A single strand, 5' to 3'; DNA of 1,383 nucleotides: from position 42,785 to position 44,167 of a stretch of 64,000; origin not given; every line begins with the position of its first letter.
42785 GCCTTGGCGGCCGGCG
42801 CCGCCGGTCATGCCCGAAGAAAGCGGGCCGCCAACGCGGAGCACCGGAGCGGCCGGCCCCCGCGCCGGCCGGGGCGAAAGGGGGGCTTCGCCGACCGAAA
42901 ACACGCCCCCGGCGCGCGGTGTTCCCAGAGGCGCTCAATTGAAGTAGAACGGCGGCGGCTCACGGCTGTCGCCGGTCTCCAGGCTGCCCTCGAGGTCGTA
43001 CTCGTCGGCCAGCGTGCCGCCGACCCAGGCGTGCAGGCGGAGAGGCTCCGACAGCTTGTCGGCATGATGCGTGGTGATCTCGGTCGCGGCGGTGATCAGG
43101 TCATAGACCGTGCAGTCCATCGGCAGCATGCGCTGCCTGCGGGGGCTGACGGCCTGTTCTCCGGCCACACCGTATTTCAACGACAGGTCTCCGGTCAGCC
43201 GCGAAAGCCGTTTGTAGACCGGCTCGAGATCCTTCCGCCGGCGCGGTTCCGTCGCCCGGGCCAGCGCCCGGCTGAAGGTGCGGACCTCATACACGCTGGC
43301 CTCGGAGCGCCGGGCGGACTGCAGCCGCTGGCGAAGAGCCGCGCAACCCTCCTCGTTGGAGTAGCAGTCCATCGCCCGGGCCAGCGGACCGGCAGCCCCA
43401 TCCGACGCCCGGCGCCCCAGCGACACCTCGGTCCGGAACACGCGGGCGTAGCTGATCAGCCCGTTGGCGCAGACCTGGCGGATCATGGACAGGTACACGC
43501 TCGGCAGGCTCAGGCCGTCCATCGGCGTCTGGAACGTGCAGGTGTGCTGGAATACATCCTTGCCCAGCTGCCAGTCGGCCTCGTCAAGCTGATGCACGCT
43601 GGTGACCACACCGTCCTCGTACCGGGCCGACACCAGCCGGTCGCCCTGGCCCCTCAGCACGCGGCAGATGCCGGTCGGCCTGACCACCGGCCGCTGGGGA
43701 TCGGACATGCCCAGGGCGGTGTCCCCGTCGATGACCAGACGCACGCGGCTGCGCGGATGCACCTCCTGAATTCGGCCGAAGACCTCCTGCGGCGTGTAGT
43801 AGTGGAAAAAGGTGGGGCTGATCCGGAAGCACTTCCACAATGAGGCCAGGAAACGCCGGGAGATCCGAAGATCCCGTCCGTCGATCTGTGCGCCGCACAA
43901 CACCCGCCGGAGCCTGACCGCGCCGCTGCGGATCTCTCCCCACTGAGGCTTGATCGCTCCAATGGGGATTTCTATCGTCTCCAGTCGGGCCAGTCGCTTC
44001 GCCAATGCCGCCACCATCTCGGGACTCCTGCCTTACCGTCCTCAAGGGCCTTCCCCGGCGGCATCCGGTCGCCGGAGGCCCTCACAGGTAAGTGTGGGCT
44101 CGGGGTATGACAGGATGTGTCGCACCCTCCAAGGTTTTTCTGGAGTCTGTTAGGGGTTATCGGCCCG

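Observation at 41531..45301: WYL regulator, DUF932-like protein and minimal SF2 helicase islet: candidate defence or mobile-element-derived module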

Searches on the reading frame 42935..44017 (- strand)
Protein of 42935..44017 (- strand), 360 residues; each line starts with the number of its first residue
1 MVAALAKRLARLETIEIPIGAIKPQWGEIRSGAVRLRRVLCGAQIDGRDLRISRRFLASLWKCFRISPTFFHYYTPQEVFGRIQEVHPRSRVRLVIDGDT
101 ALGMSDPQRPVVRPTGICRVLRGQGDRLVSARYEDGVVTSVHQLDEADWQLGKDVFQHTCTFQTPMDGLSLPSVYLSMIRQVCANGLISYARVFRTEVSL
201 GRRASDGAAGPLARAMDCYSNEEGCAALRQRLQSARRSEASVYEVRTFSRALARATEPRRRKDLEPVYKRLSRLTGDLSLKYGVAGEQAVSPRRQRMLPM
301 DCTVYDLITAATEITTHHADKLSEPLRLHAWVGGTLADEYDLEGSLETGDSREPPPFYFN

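Call 3: search_protein_families(library=pfam, proteins=[window:42935-44017:-], max_evalue=0.1)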
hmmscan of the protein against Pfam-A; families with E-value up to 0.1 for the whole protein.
window:42935-44017:- (360 aa): 1 family
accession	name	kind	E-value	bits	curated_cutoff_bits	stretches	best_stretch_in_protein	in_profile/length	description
PF06067.16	DUF932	-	0.00015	22.1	23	1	151-320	57-211/227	Domain of unknown function (DUF932)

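Call 4: search_protein_families(library=padloc, proteins=[window:42935-44017:-], max_evalue=0.1)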
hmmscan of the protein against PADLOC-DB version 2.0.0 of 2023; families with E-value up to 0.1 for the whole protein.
window:42935-44017:- (360 aa): 0 families

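Call 6: search_protein_families(library=ncbifam, proteins=[window:42935-44017:-], max_evalue=0.01)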
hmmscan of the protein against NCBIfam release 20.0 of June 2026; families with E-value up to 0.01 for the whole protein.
window:42935-44017:- (360 aa): 0 families

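Call 7: find_homologous_proteins(query=window:42935-44017:-, max_evalue=0.001)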
Query window:42935-44017:- (360 aa): 32 proteins with E <= 0.001 among 8000 candidates.
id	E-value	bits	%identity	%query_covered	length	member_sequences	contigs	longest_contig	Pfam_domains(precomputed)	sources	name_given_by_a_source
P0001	2.2e-240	815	100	100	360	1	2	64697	-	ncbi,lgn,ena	-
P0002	2.5e-197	673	82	100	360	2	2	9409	-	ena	-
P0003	3.0e-134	466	58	100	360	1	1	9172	-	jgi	jgi:hypothetical protein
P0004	4.1e-134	465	55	100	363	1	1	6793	-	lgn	-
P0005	5.9e-131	455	56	100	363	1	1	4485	-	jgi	-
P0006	2.1e-130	453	58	99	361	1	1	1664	-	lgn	-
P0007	1.4e-127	444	57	100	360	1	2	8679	-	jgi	jgi:hypothetical protein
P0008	1.4e-125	437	55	100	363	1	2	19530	-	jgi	jgi:hypothetical protein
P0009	1.1e-124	434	55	99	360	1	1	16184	-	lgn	-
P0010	5.0e-123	429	52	100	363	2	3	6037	-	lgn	-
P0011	7.9e-123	428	54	100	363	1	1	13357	-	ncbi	-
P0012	3.8e-122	426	54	100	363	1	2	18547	-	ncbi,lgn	-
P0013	4.7e-122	426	62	84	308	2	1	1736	-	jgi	-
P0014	7.0e-121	422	53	100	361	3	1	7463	-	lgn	-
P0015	2.3e-97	344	52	80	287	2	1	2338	-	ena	-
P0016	6.3e-97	343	46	98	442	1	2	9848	-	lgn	-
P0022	3.5e-80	288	38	100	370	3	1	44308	-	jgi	-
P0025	1.6e-53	200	34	93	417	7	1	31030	-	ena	-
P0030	1.4e-44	171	33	87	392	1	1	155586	-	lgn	-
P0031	1.7e-44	171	35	91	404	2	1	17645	-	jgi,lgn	jgi:hypothetical protein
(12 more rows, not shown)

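Call 8: find_encoding_contigs(protein=P0008, flank=8000, max_places=2)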
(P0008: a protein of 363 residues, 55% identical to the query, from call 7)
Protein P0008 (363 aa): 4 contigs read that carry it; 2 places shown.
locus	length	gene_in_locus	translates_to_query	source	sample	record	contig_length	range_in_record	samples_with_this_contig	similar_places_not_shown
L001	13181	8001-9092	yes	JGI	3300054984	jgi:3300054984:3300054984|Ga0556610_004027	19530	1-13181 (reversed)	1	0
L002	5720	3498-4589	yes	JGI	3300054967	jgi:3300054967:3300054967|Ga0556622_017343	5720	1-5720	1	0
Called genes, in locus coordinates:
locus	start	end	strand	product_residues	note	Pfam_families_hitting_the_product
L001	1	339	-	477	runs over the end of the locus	PF02321:OEP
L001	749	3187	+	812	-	PF00343:Phosphorylase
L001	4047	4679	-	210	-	PF00004:AAA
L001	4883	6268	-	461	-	PF13701:DDE_Tnp_1_4, PF01609:DDE_Tnp_1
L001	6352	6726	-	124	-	-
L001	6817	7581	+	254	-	PF13280:WYL, PF25583:WCX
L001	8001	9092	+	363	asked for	-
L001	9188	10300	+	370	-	PF00270:DEAD (faint), PF04851:ResIII, PF00271:Helicase_C (weak)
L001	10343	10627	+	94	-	-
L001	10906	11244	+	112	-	-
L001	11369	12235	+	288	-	PF02086:MethyltransfD12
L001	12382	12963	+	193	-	-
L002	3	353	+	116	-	?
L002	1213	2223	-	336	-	PF00004:AAA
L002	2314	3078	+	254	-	PF13280:WYL, PF25583:WCX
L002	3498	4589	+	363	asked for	-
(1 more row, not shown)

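Call 9: find_encoding_contigs(protein=P0022, flank=8000, max_places=2)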
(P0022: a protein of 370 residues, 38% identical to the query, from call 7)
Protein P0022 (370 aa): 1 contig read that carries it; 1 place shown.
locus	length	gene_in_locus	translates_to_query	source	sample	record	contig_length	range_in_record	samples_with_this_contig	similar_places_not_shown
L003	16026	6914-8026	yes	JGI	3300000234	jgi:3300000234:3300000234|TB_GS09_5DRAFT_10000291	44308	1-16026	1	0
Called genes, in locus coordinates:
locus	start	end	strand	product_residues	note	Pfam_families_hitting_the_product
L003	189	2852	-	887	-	-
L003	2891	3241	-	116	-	PF20126:TumE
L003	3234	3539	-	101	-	-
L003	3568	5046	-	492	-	PF01406:tRNA-synt_1e, PF01921:tRNA-synt_1f (faint), PF09334:tRNA-synt_1g (weak), PF00133:tRNA-synt_1 (weak), PF09334:tRNA-synt_1g (weak), PF09190:DALR_2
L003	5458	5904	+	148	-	-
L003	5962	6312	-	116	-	PF05534:HicB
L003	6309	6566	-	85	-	PF07927:HicA_toxin (weak)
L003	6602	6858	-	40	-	-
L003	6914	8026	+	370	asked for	-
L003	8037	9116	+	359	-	PF04851:ResIII, PF18766:SWI2_SNF2 (faint), PF09848:SLFN-g3_helicase (faint), PF00271:Helicase_C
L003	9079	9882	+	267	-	PF00005:ABC_tran, PF13173:AAA_14 (faint), PF13304:AAA_21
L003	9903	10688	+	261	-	PF01061:ABC2_membrane (weak), PF12698:ABC2_membrane_3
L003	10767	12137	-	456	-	PF00015:MCPsignal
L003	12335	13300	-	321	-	PF01058:Oxidored_q6, PF14720:NiFe_hyd_SSU_C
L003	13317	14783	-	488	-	-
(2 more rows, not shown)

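Call 10: find_encoding_contigs(protein=P0030, flank=8000, max_places=2)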
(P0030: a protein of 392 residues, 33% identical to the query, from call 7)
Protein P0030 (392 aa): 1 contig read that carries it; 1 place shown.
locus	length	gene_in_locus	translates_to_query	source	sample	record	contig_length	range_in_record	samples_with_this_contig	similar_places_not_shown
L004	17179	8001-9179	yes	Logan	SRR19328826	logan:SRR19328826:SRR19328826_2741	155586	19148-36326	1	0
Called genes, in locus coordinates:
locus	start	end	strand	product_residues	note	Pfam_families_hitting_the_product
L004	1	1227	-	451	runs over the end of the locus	PF00135:COesterase (weak), PF20434:BD-FAE, PF07859:Abhydrolase_3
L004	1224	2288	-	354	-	-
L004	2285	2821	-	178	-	PF04542:Sigma70_r2, PF08281:Sigma70_r4_2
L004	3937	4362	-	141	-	-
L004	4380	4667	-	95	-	-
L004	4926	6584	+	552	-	PF13545:HTH_Crp_2 (faint)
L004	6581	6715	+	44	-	-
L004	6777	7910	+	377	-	PF04851:ResIII (weak), PF00270:DEAD (faint), PF04851:ResIII (weak), PF00271:Helicase_C (weak)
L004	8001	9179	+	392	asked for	-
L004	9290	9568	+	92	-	-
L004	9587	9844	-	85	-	-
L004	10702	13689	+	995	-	PF07719:TPR_2 (faint), PF13424:TPR_12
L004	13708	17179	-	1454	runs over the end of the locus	PF20703:nSTAND1 (faint), PF13191:AAA_16, PF19955:EAD1 (weak), PF13365:Trypsin_2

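Call 11: find_encoding_contigs(protein=P0025, flank=8000, max_places=2)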
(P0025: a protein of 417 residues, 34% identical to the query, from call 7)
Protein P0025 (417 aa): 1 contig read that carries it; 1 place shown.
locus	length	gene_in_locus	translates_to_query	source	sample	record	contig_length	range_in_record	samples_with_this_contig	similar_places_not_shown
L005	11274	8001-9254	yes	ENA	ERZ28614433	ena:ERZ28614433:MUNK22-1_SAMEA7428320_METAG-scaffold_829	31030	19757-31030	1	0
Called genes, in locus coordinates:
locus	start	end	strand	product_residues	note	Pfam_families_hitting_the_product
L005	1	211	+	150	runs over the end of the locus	-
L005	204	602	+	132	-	-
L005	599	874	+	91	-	-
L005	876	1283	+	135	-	-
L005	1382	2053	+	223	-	-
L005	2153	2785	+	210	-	-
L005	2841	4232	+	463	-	-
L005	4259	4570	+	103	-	-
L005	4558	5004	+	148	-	-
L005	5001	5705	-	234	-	-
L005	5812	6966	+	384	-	PF04851:ResIII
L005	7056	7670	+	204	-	-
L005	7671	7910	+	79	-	-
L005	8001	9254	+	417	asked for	-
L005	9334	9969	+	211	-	-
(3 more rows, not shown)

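Call 12: find_encoding_contigs(protein=P0031, flank=8000, max_places=2)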
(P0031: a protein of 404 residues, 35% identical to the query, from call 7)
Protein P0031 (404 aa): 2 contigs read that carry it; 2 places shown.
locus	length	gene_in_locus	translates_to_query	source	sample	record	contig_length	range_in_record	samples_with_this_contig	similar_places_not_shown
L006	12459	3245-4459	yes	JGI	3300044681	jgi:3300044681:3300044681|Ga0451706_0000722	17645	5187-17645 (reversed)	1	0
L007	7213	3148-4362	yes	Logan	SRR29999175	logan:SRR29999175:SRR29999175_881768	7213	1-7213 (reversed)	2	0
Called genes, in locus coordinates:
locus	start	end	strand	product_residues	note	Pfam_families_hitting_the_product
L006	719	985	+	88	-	-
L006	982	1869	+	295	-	-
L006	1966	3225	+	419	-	PF04851:ResIII (faint), PF00270:DEAD (faint), PF00271:Helicase_C (weak)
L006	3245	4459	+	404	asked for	-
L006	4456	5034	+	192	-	-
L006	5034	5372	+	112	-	-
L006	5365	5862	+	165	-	-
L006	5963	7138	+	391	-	PF25583:WCX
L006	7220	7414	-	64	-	PF13586:DDE_Tnp_1_2 (weak)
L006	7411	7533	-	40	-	-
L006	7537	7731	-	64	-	-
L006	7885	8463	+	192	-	-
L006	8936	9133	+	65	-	PF01527:HTH_Tnp_1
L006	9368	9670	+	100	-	-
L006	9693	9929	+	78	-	PF13683:rve_3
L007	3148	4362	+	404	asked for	-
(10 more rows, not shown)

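Call 13: find_encoding_contigs(protein=P0012, flank=8000, max_places=2)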
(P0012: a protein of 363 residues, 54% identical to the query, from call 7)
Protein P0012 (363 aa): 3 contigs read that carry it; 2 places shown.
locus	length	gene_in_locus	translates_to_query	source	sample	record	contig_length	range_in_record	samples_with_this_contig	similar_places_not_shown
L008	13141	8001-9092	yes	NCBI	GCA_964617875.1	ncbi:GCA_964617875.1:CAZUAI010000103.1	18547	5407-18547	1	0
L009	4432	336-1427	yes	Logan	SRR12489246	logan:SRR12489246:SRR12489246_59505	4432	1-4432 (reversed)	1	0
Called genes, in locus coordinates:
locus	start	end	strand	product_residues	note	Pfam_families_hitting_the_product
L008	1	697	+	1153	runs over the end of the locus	PF02811:PHP, PF07733:DNA_pol3_alpha, PF17657:DNA_pol3_finger, PF14579:HHH_6, PF01336:tRNA_anti-codon (weak)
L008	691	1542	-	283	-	PF02401:LYTB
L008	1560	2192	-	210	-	PF01553:Acyltransferase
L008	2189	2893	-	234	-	PF02224:Cytidylate_kin, PF13189:Cytidylate_kin2, PF13207:AAA_17, PF13238:AAA_18 (weak)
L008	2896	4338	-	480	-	PF00919:UPF0004, PF04055:Radical_SAM, PF01938:TRAM (faint)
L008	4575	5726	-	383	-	-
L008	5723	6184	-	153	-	PF14102:Caps_synth_CapC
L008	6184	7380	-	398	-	PF08245:Mur_ligase_M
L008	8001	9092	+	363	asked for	-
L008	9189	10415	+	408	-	PF04851:ResIII, PF00270:DEAD (faint), PF00271:Helicase_C (weak)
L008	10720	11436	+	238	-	PF07589:PEP_exosort_dom (weak)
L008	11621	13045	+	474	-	PF01408:GFO_IDH_MocA, PF22725:GFO_IDH_MocA_C3 (faint), PF19051:GFO_IDH_MocA_C2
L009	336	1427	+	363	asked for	-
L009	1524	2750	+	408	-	PF04851:ResIII, PF00270:DEAD (faint), PF00271:Helicase_C (weak)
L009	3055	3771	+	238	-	PF07589:PEP_exosort_dom (weak)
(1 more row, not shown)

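Call 14: find_encoding_contigs(protein=P0016, flank=8000, max_places=2)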
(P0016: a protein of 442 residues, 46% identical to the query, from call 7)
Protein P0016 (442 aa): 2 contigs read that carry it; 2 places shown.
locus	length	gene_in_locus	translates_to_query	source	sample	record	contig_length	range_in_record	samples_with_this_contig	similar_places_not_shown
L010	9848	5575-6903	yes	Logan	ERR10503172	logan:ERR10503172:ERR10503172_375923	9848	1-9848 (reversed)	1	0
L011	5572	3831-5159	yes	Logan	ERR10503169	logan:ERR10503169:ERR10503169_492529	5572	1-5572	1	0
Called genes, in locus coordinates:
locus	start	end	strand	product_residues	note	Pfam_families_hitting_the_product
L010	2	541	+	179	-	?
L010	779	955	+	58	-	PF04964:Flp_Fap (weak)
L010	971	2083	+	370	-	-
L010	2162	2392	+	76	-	-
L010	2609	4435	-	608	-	PF13522:GATase_6, PF13537:GATase_7, PF01380:SIS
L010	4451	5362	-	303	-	PF01699:Na_Ca_ex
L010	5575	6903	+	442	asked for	-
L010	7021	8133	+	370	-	PF00270:DEAD (weak), PF04851:ResIII, PF09848:SLFN-g3_helicase (weak), PF00271:Helicase_C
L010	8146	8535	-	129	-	-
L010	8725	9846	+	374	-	?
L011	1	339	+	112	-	?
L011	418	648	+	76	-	-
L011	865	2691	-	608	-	PF13522:GATase_6, PF13537:GATase_7, PF01380:SIS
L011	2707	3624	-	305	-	PF01699:Na_Ca_ex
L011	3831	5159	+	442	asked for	-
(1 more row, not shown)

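Call 19: search_protein_families(library=pfam, alignment_id=A1, max_evalue=0.01)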
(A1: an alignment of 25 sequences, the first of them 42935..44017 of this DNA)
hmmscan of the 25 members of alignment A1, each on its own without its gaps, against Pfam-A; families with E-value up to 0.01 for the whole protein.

A. member 1, window:42935-44017:- (360 aa): 1 family
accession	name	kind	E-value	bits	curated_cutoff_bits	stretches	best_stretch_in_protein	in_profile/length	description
PF06067.16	DUF932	-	0.00015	22.1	23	1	151-320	57-211/227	Domain of unknown function (DUF932)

B. families by the number of members that match (of 25 scanned): 2 families
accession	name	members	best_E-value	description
PF06067.16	DUF932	11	5.5e-05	Domain of unknown function (DUF932)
PF11104.14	PilM_2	1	0.0048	Type IV pilus assembly protein PilM;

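Call 22: predict_structure(alignment_id=A1)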
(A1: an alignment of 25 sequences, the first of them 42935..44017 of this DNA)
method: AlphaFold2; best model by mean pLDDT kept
length: 360 residues; sequences in the alignment: 25
mean_pLDDT: 85.1   pTM: 0.78
mean pLDDT of the five models: 85.1, 84.1, 84.1, 84.0, 81.6
residues with pLDDT >= 90: 145; 70-90: 179; 50-70: 25; < 50: 11
segments of 3 or more residues with pLDDT < 50: 350-360
pLDDT, mean of each block of 10 residues (from residue 1): 94 93 87 70 93 92 85 86 83 94 92 93 91 92 84 85 90 82 59 77 85 84 74 91 94 92 92 89 83 90 92 87 86 86 77 40
secondary structure, 60 per line:
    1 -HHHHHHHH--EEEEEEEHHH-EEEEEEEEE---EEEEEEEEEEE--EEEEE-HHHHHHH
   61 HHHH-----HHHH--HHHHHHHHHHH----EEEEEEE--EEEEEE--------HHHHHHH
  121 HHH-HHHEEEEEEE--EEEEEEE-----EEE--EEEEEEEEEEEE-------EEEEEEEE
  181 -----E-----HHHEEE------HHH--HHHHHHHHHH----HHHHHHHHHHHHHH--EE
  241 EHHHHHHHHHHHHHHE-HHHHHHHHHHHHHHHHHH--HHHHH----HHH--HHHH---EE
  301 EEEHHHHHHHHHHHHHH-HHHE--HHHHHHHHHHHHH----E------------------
elements in order: H2-9 E12-18 E23-31 E35-45 E48-52 H54-64 H70-73 H76-86 E91-97 E100-105 H114-123 E128-134 E137-143 E149-151 E154-165 E173-180 E195-197 H209-218 H223-236 E239-241 H242-255 H258-275 H278-282 H292-295 E299-303 H304-317 H325-337

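Call 25: fold_search(model_id=the predicted structure, library=pdb)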
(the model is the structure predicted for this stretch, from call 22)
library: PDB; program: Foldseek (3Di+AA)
matches with E <= 10: 343; with E <= 0.001: 0
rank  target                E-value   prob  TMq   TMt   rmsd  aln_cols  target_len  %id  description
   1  8rjw_C                4.6e-01  0.06  0.11  0.20  18.3       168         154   14  Human RAD52 open ring - ssDNA complex (released 2024-04-24)
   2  5jk2_D                5.4e-01  0.11  0.12  0.26   5.9        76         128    9  Crystal structure of Treponema pallidum Tp0751 (Pallilysin) (released 2016-10-12)
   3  8bjm_B                5.4e-01  0.07  0.11  0.18  16.6       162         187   12  Human full length RAD52 undecamer. (released 2023-11-15)
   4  2htb_A                5.7e-01  0.44  0.10  0.13   4.4        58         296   12  Crystal Structure of a putative mutarotase (YeaD) from Salmonella typhimurium in monoclinic form (released 2007-01-23)
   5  9hg5_C                5.7e-01  0.10  0.12  0.13  18.3       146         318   10  BAM-SurA complex in the swing-in state with full length BamC resolved (released 2025-04-16)
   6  7phw_A                6.8e-01  0.08  0.11  0.12  16.5       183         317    8  PfCyRPA bound to monoclonal antibody Cy.004 Fab fragment (released 2022-02-09)
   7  5e84_A                6.8e-01  0.03  0.08  0.06  28.7       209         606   12  ATP-bound state of BiP (released 2016-01-27)
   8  5jrb_A                7.6e-01  0.06  0.11  0.18  14.9       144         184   11  Rad52(1-212) K102A/K133A/E202A mutant (released 2016-08-10)
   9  8bjm_A                7.6e-01  0.06  0.11  0.18  15.1       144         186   12  Human full length RAD52 undecamer. (released 2023-11-15)
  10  5jrb_K                7.6e-01  0.06  0.11  0.18  15.0       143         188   12  Rad52(1-212) K102A/K133A/E202A mutant (released 2016-08-10)
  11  3qwn_A                7.6e-01  0.04  0.09  0.14  12.9       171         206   12  Crystal structure of a NigD-like immunity protein (BACCAC_03262) from Bacteroides caccae ATCC 43185 at 2.42 A resoluti (released 2011-03-23)
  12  8old_B                8.0e-01  0.16  0.13  0.20   5.7        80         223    9  Crystal structure of Archaeoglobus fulgidus AfAgo-N protein representing N-L1-L2 domains (released 2024-01-24)
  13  8olj                  8.0e-01  0.14  0.13  0.18   6.5        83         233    8  Crystal structure of Archaeoglobus fulgidus AfAgo-N protein representing N-L1-L2 domains (released 2024-01-24)
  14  8rjw_E                8.0e-01  0.06  0.10  0.19  15.8       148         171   11  Human RAD52 open ring - ssDNA complex (released 2024-04-24)
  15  3qwn_G                8.5e-01  0.04  0.09  0.14  12.9       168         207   13  Crystal structure of a NigD-like immunity protein (BACCAC_03262) from Bacteroides caccae ATCC 43185 at 2.42 A resoluti (released 2011-03-23)
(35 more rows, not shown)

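Call 26: fold_search(model_id=the predicted structure, library=viral)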
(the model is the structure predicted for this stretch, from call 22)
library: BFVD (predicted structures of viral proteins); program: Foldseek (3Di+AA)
matches with E <= 10: 721; with E <= 0.001: 28
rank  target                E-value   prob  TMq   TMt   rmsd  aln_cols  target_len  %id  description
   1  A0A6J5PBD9            3.4e-13  1.00  0.60  0.63   6.6       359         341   14  DUF932 domain-containing protein [uncultured Caudovirales phage]
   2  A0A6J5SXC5            2.1e-11  1.00  0.56  0.54   7.3       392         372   14  Uncharacterized protein [uncultured Caudovirales phage]
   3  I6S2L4                5.4e-10  1.00  0.54  0.54   8.2       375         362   14  (no name in the UniProt tables at hand)
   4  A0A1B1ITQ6            3.7e-09  1.00  0.53  0.47   9.8       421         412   10  (no name in the UniProt tables at hand)
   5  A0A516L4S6            4.6e-09  1.00  0.53  0.44  10.1       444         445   10  (no name in the UniProt tables at hand)
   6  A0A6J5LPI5            1.5e-08  1.00  0.52  0.50   9.1       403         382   10  DUF932 domain-containing protein [uncultured Caudovirales phage]
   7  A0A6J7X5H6            1.5e-08  1.00  0.47  0.49   9.2       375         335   12  DUF932 domain-containing protein [uncultured Caudovirales phage]
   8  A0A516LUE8            8.7e-08  1.00  0.42  0.47   9.0       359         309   13  (no name in the UniProt tables at hand)
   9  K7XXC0                6.3e-07  1.00  0.38  0.38  10.2       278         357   12  (no name in the UniProt tables at hand)
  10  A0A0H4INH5            2.2e-06  1.00  0.31  0.25  18.8       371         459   13  Uncharacterized protein [Stenotrophomonas phage IME-SM1]
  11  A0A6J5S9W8            2.6e-06  1.00  0.38  0.43  12.2       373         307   13  LGT_TIGR03299, phage/plasmid-like protein TIGR03299 [uncultured Caudovirales phage]
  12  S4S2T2                4.0e-06  1.00  0.40  0.49   7.1       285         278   12  (no name in the UniProt tables at hand)
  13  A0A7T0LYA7            7.1e-06  1.00  0.44  0.41   9.7       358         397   13  (no name in the UniProt tables at hand)
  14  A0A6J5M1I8            7.1e-06  1.00  0.31  0.34  10.9       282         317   11  LGT_TIGR03299, phage/plasmid-like protein TIGR03299 [uncultured Caudovirales phage]
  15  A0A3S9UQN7            9.4e-06  1.00  0.37  0.27  14.9       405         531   12  Uncharacterized protein [Mycobacterium phage DrLupo]
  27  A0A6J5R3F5            6.5e-04  1.00  0.34  0.36  13.3       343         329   11  LGT_TIGR03299, phage/plasmid-like protein TIGR03299 [uncultured Caudovirales phage]
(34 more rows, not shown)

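Call 27: search_protein_families(library=phrogs, proteins=[window:42935-44017:-], max_evalue=0.01)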
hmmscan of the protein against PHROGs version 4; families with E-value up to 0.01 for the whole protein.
window:42935-44017:- (360 aa): 0 families

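Call 29: search_protein_representatives(alignment_id=A1)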
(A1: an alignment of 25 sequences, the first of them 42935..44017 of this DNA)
Query: 25 sequences, 367 profile positions. Proteins with E-value up to 0.001 (for the whole library): 614; up to 1e-10: 507; up to 1e-30: 348. The best 150 are listed.
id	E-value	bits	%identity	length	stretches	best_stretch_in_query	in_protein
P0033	1.3e-151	521.2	-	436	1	4-362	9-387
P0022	2.2e-139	480.9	-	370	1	1-361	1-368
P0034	1.5e-135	468.3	-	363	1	4-361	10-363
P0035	1.3e-123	429.0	-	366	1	11-363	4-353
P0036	5.2e-123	427.0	-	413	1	7-365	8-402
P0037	1.8e-121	422.0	-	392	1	10-364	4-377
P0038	2.2e-121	421.7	-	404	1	5-353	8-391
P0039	4.0e-120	417.5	-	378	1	10-364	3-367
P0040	8.1e-120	416.5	-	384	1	11-364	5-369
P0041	2.7e-119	414.8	-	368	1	17-364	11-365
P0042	4.3e-119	414.1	-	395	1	5-352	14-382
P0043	1.5e-118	412.3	-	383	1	11-361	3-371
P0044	1.9e-118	412.0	-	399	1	10-364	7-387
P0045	3.1e-118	411.3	-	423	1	9-363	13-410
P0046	2.9e-117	408.1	-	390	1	11-362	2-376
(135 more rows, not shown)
